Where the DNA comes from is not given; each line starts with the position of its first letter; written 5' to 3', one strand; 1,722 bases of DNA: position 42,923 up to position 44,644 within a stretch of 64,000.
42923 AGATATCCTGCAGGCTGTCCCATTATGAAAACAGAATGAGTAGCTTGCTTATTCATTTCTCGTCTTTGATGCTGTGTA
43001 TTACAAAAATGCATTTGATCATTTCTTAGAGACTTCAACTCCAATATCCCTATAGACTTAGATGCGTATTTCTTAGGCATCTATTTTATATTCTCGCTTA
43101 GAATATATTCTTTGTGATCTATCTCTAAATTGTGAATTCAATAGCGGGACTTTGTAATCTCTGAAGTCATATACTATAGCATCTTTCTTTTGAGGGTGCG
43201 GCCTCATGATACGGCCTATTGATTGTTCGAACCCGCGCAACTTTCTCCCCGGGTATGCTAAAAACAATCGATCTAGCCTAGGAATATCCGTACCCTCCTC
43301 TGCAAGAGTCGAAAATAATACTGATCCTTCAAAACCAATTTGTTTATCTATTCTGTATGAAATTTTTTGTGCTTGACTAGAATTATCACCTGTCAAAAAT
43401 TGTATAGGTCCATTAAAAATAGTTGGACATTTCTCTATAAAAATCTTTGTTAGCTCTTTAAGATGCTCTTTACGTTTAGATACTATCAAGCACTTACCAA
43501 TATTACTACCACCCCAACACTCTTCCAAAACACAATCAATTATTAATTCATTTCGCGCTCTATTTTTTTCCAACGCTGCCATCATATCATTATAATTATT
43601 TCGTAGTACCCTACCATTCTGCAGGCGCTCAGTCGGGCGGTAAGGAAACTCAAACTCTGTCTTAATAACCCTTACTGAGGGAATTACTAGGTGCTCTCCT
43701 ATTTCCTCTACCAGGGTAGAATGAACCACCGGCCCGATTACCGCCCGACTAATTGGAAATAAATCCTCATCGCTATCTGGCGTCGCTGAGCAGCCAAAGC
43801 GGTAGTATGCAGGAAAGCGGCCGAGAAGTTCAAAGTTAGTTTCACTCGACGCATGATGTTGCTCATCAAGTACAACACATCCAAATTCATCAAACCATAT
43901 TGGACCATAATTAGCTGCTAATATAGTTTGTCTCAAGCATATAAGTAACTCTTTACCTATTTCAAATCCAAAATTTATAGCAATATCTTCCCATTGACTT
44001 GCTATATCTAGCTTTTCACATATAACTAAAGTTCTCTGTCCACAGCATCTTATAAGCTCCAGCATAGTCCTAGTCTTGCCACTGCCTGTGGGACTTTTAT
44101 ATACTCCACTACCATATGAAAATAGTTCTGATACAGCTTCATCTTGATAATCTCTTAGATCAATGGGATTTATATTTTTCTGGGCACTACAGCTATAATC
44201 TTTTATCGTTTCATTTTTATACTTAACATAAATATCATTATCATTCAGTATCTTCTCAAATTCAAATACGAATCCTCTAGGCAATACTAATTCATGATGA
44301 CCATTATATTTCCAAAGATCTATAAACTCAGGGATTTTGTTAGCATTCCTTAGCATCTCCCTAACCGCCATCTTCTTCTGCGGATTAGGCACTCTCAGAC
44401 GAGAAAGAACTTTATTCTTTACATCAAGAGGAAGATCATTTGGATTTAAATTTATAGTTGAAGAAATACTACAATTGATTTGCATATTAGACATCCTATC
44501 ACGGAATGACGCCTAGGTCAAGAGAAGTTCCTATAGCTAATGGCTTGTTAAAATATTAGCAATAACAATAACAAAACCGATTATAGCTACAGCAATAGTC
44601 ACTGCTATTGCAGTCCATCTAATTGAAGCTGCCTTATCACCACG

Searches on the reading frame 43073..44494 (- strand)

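Call 8: search_protein_families(library=phrogs, proteins=[window:43073-44494:-], max_evalue=0.01)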
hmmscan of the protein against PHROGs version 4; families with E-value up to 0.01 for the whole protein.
window:43073-44494:- (473 aa): 5 families
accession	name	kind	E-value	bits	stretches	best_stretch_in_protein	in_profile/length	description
phrog_16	-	DNA, RNA and nucleotide metabolism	9.6e-54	183.9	1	68-456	239-610/986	DNA helicase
phrog_9690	-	DNA, RNA and nucleotide metabolism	8e-22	78.6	1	200-450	37-276/306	DNA helicase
phrog_62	-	DNA, RNA and nucleotide metabolism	1.6e-08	33.5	1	108-239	692-849/1881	DNA helicase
phrog_16259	-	DNA, RNA and nucleotide metabolism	2.4e-05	24.8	1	91-177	96-185/330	DNA helicase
phrog_14619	-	DNA, RNA and nucleotide metabolism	0.0024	18.4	1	93-144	100-151/314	DNA helicase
